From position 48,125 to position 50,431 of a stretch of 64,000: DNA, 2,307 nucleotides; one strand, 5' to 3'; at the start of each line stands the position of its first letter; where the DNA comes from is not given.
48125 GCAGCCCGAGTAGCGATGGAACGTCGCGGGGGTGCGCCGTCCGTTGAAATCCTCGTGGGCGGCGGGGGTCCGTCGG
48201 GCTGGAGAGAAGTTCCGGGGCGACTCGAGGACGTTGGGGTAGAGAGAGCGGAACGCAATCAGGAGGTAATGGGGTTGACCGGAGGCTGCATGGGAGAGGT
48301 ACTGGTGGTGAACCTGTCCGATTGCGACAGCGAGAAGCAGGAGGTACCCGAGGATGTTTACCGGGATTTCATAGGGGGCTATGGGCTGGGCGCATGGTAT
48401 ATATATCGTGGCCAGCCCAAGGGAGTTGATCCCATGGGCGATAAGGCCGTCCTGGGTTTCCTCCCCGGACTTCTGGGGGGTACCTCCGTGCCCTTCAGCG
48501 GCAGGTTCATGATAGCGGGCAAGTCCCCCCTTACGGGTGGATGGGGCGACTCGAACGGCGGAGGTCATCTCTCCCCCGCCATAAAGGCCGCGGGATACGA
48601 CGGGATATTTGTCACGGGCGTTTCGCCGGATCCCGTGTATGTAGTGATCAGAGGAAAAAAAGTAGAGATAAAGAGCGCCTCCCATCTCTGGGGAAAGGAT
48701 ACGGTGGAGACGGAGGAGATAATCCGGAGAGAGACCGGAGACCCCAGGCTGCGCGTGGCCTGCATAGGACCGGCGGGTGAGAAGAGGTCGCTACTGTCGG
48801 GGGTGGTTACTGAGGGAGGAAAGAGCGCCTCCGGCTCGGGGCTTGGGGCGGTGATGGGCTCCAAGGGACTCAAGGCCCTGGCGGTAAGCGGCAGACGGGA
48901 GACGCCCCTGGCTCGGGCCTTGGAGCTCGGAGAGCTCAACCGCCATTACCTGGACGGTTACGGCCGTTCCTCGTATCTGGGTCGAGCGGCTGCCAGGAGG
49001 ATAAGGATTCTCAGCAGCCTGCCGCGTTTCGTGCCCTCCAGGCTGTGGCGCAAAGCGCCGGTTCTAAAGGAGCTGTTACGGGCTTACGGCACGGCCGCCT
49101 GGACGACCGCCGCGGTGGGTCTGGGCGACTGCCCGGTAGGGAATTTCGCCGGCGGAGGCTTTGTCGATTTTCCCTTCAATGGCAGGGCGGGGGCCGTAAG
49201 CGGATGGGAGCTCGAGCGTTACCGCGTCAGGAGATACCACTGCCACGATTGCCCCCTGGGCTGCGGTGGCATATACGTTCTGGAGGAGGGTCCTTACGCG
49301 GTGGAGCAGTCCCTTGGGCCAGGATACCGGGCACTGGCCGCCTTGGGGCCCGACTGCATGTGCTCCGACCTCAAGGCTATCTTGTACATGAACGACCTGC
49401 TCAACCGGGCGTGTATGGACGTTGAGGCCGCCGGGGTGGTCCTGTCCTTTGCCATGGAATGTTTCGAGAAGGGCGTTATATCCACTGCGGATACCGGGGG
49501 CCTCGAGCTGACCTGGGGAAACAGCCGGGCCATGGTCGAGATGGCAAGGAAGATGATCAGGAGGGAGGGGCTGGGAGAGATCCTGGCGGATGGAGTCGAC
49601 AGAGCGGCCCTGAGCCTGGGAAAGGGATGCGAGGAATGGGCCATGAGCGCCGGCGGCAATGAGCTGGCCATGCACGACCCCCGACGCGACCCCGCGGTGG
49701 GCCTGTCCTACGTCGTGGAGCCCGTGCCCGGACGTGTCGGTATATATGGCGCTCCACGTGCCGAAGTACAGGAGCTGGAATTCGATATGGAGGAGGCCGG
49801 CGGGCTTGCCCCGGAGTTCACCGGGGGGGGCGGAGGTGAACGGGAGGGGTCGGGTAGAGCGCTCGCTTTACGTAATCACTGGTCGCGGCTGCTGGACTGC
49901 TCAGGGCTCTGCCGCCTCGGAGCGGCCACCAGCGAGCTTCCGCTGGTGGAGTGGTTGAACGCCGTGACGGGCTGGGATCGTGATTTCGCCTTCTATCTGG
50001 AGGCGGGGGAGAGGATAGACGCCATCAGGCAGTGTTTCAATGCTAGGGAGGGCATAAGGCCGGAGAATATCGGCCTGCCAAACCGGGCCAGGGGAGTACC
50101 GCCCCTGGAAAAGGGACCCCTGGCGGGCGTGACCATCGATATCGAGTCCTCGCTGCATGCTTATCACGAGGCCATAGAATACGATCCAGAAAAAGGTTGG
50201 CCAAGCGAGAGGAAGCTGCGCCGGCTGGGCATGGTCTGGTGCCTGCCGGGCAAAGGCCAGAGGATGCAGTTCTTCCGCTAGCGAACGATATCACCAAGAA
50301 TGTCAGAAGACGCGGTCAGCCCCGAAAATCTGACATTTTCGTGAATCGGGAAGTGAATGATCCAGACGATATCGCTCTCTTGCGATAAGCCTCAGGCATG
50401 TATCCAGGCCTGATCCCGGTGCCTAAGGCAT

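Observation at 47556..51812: Cluster of two further disrupted genes (dodecin, PreA-like flavoprotein-ferredoxin) flanking an intact tungsten-type AOR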

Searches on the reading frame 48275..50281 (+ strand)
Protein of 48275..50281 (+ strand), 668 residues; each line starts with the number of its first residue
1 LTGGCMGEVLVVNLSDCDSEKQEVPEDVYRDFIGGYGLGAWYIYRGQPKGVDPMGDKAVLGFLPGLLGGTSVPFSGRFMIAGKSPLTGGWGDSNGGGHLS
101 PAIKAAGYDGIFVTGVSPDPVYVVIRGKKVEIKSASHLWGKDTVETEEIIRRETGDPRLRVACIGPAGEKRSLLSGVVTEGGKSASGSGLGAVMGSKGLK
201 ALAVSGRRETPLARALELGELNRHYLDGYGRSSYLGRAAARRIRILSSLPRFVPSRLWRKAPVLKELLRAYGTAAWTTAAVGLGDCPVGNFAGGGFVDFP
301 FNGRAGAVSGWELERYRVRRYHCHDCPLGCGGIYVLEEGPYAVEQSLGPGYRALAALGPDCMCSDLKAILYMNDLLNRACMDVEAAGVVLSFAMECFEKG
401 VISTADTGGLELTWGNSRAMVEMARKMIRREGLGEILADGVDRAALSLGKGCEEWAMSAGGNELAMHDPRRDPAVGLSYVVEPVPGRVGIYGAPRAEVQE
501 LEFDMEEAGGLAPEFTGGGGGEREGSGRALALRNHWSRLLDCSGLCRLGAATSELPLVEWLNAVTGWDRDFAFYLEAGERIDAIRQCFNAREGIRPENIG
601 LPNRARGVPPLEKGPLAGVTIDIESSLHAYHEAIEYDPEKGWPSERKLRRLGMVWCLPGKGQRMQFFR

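Call 9: search_protein_families(library=pfam, proteins=[window:48290-50278:+], max_evalue=0.01)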
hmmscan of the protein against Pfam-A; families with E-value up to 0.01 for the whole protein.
seq(663 aa): 2 families
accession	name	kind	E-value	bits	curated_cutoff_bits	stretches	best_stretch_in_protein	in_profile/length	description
PF01314.23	AFOR_C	-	1.9e-85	287.8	27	1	253-648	10-385/385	Aldehyde ferredoxin oxidoreductase, domains 2 & 3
PF02730.20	AFOR_N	-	1.2e-66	224.7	29.8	1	3-201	2-198/199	Aldehyde ferredoxin oxidoreductase, N-terminal domain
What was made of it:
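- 48275..50281 (+): AOR-family gene with an open 668-codon frame (MDY6794653.1) and an intact RBS (AGGAGG, 48261-48266). The active-site and pterin motifs are mutated: HKPEYET>LGPGYRA, GRH>GRV, R183K, R187G, G380C, TIS>VEA. Call 9 (AFOR_N and AFOR_C domains).
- On AOR / tungsten-containing oxidoreductase (WOR) family: The domains score 224.7 and 287.8 bits (call 9).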

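Call 21: list_cluster_members(proteins=[window:48275-50281:+, window:46286-47551:+, window:47624-47758:-, window:50741-50971:-, window:50971-51339:-, window:51279-51791:-, window:52498-52989:-, window:54229-55848:-])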
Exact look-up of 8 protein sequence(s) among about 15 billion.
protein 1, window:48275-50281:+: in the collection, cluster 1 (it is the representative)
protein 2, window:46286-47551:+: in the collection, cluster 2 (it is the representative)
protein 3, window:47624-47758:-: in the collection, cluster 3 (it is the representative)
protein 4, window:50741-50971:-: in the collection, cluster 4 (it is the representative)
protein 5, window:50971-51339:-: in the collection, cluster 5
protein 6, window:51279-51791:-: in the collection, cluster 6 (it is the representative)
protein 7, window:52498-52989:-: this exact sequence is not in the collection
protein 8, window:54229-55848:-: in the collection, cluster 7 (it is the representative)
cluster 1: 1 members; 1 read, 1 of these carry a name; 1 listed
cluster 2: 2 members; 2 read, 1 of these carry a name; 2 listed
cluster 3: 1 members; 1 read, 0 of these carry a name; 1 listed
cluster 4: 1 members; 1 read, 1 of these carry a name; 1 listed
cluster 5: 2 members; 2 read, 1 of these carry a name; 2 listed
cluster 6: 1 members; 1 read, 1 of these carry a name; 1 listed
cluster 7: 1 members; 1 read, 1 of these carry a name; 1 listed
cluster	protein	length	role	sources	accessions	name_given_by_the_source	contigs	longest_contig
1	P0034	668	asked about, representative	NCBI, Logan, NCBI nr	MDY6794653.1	MAG: aldehyde ferredoxin oxidoreductase C-terminal domain-containing protein ... | aldehyde ferredoxin oxidoreductase C-terminal domain-containing protein [Actinomycetota ...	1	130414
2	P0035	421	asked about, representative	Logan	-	-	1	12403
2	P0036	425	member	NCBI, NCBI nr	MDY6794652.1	MAG: S41 family peptidase [Actinomycetota bacterium] | S41 family peptidase [Actinomycetota bacterium]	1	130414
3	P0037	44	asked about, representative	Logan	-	-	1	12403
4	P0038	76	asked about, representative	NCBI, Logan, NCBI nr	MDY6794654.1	MAG: hypothetical protein SWK76_05135 [Actinomycetota bacterium] | hypothetical protein [Actinomycetota bacterium]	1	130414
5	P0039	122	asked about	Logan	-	-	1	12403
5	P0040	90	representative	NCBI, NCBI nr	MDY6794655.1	MAG: hypothetical protein SWK76_05140 [Actinomycetota bacterium] | hypothetical protein [Actinomycetota bacterium]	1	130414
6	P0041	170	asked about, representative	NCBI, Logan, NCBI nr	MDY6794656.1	MAG: hypothetical protein SWK76_05145 [Actinomycetota bacterium] | hypothetical protein [Actinomycetota bacterium]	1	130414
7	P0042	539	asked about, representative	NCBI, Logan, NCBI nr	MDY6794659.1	MAG: GMC family oxidoreductase [Actinomycetota bacterium] | GMC family oxidoreductase [Actinomycetota bacterium]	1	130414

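Call 30: search_solved_structures(query=window:48275-50281:+, show_alignments=1, max_evalue=1e-10)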
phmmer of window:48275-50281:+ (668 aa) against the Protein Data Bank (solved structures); distinct sequences matched with E-value up to 1e-10: 9.
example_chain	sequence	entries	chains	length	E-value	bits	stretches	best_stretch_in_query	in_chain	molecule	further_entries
1aor_A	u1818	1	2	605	3.5e-77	263.6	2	4-214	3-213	ALDEHYDE FERREDOXIN OXIDOREDUCTASE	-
9g7j_A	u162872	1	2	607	5.4e-69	236.5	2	4-213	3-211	Aldehyde ferredoxin oxidoreductase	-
9mqx_D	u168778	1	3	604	2.7e-65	224.2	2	4-212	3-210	Aldehyde:ferredoxin oxidoreductase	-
1b25_A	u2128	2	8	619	4.2e-55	190.6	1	4-224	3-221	PROTEIN (FORMALDEHYDE FERREDOXIN OXIDOREDUCTASE) | FORMALDEHYDE FERREDOXIN OXIDOREDUCTASE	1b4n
8c0z_A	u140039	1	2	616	1.1e-52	182.6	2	8-208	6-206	Aldehyde:ferredoxin oxidoreductase,tungsten-containing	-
4z3w_A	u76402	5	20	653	9.9e-51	176.1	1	7-219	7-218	Benzoyl-CoA reductase, putative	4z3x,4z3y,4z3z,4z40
9q1t_A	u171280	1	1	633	2.1e-43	151.9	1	3-209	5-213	Tungsten-dependent aldehyde oxidoreductase WOR83 from Haloferax volcanii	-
6x6u_A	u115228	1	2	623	4.6e-43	150.8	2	7-211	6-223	Formaldehyde:ferredoxin oxidoreductase wor5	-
6x1o_A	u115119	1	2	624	5.2e-43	150.6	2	7-211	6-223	Formaldehyde:ferredoxin oxidoreductase wor5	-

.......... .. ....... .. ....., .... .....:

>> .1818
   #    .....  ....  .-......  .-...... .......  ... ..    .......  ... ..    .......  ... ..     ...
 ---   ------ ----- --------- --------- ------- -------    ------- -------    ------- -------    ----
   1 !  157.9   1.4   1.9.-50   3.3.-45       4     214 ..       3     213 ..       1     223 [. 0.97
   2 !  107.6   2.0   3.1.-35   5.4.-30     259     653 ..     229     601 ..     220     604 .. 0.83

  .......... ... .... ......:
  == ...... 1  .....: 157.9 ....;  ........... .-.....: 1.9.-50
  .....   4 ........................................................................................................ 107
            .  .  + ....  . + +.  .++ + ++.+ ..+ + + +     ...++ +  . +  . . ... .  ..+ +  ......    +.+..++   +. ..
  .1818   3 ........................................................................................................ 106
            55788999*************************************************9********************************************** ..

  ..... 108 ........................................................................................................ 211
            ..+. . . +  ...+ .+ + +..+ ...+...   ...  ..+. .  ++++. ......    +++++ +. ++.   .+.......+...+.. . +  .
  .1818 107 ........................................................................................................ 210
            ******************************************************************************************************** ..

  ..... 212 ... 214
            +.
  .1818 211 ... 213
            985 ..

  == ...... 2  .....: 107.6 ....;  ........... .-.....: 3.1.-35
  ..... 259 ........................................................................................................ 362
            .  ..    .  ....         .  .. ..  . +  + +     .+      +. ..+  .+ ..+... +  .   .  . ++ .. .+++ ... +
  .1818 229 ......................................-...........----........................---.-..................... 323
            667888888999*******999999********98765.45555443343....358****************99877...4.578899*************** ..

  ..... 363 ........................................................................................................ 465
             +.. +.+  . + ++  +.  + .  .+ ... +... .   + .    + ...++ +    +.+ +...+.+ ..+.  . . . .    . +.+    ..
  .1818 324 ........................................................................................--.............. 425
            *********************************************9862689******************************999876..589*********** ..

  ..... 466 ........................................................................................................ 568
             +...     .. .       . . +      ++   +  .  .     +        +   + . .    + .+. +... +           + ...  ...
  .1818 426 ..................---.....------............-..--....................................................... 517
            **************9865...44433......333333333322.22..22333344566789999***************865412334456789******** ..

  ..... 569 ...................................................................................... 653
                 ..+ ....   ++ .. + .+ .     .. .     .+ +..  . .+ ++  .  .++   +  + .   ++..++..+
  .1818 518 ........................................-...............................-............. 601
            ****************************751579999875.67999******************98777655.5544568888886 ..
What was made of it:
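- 48275..50281 (+): Call 30 (alignment to 1AOR).
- On AOR / tungsten-containing oxidoreductase (WOR) family: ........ and DCSGLC align to Cys288, 291, 295 and 494 of 1AOR (call 30).
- Closest known: Pyrococcus furiosus tungsten aldehyde:ferredoxin oxidoreductase. Same: It has the AFOR_N and AFOR_C domains (calls 9, 30).
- E352R aligns with PfAOR Glu313 (call 30).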

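Call 31: search_protein_families(library=ncbifam, proteins=[window:48275-50281:+], max_evalue=0.01)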
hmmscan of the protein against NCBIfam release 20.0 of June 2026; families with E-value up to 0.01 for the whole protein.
window:48275-50281:+ (668 aa): 2 families
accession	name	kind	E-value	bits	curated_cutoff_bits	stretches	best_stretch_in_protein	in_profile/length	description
NF007354.0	PRK09849.1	equivalog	1e-50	173.1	868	1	2-330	5-317/703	aldehyde ferredoxin oxidoreductase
NF040818.1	GAPOR_Arch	equivalog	0.0061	14.9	1300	1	10-133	6-126/654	glyceraldehyde-3-phosphate:ferredoxin oxidoreductase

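Call 32: find_homologous_proteins(query=window:48275-50281:+, max_evalue=1e-20)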
Query window:48275-50281:+ (668 aa): 7538 proteins with E <= 1e-20 among 8000 candidates; the best 120 are listed.
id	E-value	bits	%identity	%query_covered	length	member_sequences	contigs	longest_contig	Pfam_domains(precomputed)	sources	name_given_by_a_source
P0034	0.0e+0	1537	100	100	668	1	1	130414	PF02730.21,PF01314.24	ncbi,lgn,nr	ncbi:MAG: aldehyde ferredoxin oxidoreductase C-terminal domain-containing protein [Actinomycetota ba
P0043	1.3e-257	875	57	100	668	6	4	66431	PF02730.21,PF01314.24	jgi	jgi:aldehyde:ferredoxin oxidoreductase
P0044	1.4e-249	848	57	100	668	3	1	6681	PF02730.21,PF01314.24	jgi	-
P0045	3.9e-218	744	57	88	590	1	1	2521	PF02730.21,PF01314.24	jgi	jgi:aldehyde:ferredoxin oxidoreductase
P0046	8.5e-194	664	46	98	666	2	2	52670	PF02730.21,PF01314.24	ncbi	-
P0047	1.1e-192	660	46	98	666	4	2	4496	PF02730.21,PF01314.24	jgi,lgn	jgi:aldehyde:ferredoxin oxidoreductase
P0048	4.1e-192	658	46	98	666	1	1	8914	PF02730.21,PF01314.24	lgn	-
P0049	6.0e-191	655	45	97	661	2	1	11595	PF02730.21,PF01314.24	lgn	-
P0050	1.2e-182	627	46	97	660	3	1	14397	PF02730.21,PF01314.24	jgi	-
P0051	7.8e-180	618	44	98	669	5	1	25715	PF02730.21,PF01314.24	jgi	-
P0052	9.4e-180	618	43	98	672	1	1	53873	PF02730.21,PF01314.24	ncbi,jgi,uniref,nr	ncbi:MAG: aldehyde ferredoxin oxidoreductase [Candidatus Abyssobacteria bacterium SURF_17]|uniref:Al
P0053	2.8e-178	613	44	98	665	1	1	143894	PF02730.21,PF01314.24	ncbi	-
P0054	3.0e-178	613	43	98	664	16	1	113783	PF02730.21,PF01314.24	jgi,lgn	jgi:aldehyde:ferredoxin oxidoreductase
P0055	3.5e-178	612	44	97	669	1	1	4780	PF02730.21,PF01314.24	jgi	jgi:aldehyde:ferredoxin oxidoreductase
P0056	1.8e-177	610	44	97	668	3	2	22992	PF02730.21,PF01314.24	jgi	jgi:aldehyde:ferredoxin oxidoreductase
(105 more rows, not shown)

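Call 37: find_encoding_contigs(protein=P0043, flank=10000, max_places=4)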
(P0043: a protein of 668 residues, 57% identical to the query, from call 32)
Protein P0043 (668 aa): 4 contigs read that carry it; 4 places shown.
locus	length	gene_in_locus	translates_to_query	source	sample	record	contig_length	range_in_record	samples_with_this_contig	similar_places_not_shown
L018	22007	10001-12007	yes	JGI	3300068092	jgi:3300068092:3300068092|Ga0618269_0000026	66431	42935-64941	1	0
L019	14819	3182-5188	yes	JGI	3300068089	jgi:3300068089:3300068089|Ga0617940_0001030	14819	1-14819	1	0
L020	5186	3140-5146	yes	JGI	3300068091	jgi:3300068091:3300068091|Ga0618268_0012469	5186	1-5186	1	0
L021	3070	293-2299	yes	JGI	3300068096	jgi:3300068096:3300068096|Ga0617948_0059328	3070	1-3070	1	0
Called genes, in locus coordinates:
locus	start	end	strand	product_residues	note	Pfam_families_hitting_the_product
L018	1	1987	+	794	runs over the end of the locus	PF02538:Hydantoinase_B, PF08882:Acetone_carb_G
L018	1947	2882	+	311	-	PF04909:Amidohydro_2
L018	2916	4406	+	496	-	PF00501:AMP-binding, PF13193:AMP-binding_C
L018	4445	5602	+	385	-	PF02771:Acyl-CoA_dh_N, PF02770:Acyl-CoA_dh_M, PF00441:Acyl-CoA_dh_1, PF08028:Acyl-CoA_dh_2, PF22924:ACOX_C_alpha1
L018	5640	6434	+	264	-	PF00378:ECH_1, PF16113:ECH_2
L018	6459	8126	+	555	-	PF01642:MM_CoA_mutase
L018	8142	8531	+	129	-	PF02310:B12-binding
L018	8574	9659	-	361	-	-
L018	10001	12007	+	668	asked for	PF02730:AFOR_N, PF01314:AFOR_C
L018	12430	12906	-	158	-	PF01668:SmpB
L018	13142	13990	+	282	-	-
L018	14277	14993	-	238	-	PF00753:Lactamase_B, PF23023:Anti-Pycsar_Apyc1 (faint), PF19583:ODP (weak)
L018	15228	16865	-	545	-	PF00890:FAD_binding_2 (faint), PF01266:DAO (weak), PF00732:GMC_oxred_N, PF05199:GMC_oxred_C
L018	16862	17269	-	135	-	-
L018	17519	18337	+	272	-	PF01177:Asp_Glu_race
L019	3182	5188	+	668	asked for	PF02730:AFOR_N, PF01314:AFOR_C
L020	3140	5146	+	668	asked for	PF02730:AFOR_N, PF01314:AFOR_C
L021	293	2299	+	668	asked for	PF02730:AFOR_N, PF01314:AFOR_C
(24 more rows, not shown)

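Call 38: find_encoding_contigs(protein=P0044, flank=10000, max_places=2)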
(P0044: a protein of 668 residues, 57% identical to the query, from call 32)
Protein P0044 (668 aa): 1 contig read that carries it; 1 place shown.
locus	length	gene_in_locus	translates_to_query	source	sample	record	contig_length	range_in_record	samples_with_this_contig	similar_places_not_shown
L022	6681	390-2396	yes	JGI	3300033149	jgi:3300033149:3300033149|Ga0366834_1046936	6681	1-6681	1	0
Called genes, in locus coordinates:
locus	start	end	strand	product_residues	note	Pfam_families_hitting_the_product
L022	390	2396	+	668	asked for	PF02730:AFOR_N, PF01314:AFOR_C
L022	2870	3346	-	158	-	PF01668:SmpB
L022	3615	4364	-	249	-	PF00753:Lactamase_B, PF23023:Anti-Pycsar_Apyc1 (faint), PF19583:ODP (weak)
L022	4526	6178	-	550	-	PF00890:FAD_binding_2 (faint), PF01266:DAO, PF00732:GMC_oxred_N, PF05199:GMC_oxred_C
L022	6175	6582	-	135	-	-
